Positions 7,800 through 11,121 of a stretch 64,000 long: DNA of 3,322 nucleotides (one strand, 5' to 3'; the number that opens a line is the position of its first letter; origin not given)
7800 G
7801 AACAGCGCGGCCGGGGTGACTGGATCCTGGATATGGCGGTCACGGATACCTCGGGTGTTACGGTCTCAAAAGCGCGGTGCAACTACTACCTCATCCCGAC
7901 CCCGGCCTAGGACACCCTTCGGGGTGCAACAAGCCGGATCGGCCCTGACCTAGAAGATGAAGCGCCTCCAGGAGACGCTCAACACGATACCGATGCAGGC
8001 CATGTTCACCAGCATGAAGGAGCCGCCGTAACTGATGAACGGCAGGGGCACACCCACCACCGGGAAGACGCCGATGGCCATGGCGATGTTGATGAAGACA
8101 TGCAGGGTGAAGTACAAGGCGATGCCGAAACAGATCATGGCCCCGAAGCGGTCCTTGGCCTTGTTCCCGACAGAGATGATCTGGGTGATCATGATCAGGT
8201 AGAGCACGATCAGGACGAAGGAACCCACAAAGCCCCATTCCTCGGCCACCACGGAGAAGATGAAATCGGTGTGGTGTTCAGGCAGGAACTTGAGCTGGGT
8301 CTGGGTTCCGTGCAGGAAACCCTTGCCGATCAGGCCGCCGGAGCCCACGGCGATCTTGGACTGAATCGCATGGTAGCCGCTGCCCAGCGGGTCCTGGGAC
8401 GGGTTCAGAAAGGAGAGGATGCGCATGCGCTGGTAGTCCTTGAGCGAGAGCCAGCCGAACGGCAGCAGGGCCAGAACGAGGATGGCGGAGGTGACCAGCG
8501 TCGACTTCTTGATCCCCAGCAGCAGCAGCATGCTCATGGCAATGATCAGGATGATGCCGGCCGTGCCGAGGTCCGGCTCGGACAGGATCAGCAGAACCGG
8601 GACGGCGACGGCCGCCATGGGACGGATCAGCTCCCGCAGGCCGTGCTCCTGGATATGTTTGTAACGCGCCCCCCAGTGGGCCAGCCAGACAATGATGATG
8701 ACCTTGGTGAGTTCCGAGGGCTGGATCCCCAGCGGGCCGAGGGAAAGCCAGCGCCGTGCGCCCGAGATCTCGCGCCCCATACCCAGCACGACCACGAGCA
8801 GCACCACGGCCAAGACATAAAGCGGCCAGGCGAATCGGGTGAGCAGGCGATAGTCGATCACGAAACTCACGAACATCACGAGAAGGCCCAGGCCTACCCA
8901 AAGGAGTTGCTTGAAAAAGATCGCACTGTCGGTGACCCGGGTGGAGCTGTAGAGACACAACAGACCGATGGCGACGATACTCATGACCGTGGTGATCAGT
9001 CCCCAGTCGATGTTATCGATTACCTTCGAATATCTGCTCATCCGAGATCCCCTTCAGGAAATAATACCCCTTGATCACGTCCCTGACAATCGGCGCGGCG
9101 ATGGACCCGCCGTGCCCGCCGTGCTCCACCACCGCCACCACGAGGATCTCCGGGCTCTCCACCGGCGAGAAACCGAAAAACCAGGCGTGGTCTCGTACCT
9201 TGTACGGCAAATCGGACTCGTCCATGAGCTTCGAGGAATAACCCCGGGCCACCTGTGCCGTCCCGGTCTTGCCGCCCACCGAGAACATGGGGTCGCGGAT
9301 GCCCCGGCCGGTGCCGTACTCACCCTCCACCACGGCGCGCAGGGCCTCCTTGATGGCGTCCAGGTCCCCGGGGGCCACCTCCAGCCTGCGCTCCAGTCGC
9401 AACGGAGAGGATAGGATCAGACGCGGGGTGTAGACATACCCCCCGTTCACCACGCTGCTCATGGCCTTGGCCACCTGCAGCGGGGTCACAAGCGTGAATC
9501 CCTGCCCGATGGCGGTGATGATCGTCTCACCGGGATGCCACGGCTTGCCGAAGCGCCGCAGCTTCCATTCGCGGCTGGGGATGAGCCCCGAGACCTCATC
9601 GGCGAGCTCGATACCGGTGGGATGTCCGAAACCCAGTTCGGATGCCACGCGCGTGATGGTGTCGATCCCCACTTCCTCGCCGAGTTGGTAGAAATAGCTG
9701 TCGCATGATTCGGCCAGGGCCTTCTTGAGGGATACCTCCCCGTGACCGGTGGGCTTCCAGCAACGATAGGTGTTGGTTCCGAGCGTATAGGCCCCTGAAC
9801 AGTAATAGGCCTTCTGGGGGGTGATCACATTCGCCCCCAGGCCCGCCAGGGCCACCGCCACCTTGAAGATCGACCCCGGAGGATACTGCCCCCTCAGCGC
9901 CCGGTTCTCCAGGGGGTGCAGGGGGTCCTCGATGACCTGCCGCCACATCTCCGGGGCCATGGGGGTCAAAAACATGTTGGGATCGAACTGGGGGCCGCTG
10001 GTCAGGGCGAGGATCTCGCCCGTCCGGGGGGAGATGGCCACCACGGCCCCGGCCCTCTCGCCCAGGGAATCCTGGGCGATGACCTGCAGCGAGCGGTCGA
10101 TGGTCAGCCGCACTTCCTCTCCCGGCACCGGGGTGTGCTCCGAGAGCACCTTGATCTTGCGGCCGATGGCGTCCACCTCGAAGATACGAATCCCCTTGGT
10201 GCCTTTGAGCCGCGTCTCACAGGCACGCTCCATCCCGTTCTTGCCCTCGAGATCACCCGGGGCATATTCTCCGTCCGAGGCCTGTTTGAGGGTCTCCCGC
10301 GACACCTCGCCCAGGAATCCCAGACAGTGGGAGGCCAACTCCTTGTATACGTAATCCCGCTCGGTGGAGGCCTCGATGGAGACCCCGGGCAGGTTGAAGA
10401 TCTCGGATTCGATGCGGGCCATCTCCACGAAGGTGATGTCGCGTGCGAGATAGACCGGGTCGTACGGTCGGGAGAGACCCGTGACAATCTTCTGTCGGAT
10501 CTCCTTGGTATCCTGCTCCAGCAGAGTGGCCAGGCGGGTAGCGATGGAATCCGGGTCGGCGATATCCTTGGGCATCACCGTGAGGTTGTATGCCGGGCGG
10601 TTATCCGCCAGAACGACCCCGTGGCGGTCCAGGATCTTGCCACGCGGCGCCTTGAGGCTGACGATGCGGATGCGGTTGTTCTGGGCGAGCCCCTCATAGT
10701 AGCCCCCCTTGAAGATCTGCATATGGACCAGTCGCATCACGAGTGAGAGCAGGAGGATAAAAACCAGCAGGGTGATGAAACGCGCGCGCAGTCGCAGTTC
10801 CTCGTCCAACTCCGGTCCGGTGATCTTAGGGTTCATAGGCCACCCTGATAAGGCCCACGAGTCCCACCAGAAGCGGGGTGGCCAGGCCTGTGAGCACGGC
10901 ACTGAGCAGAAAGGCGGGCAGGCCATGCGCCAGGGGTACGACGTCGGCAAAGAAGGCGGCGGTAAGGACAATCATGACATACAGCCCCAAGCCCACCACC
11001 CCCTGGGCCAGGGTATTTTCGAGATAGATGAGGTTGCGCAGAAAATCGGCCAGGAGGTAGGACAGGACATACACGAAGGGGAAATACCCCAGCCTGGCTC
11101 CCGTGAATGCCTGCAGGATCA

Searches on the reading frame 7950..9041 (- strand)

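Call 71: search_protein_families(library=pfam, proteins=[window:7950-9041:-], max_evalue=0.00001)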
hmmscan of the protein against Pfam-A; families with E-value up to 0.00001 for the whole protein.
window:7950-9041:- (363 aa): 1 family
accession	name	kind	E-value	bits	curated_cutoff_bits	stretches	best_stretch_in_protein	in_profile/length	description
PF01098.24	FTSW_RODA_SPOVE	-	2.9e-101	339.5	26.4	1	15-357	4-351/356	Cell cycle protein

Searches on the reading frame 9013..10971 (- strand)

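Call 71: search_protein_families(library=pfam, proteins=[window:9013-10971:-], max_evalue=0.00001)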
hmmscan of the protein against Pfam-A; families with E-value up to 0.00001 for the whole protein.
window:9013-10971:- (652 aa): 2 families
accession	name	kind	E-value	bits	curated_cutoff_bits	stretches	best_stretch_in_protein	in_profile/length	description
PF00905.27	Transpeptidase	-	1.9e-65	221.5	22.1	1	308-634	1-299/299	Penicillin binding protein transpeptidase domain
PF03717.20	PBP_dimer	-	2.6e-44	152.2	24.4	1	107-275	3-178/180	Penicillin-binding Protein dimerisation domain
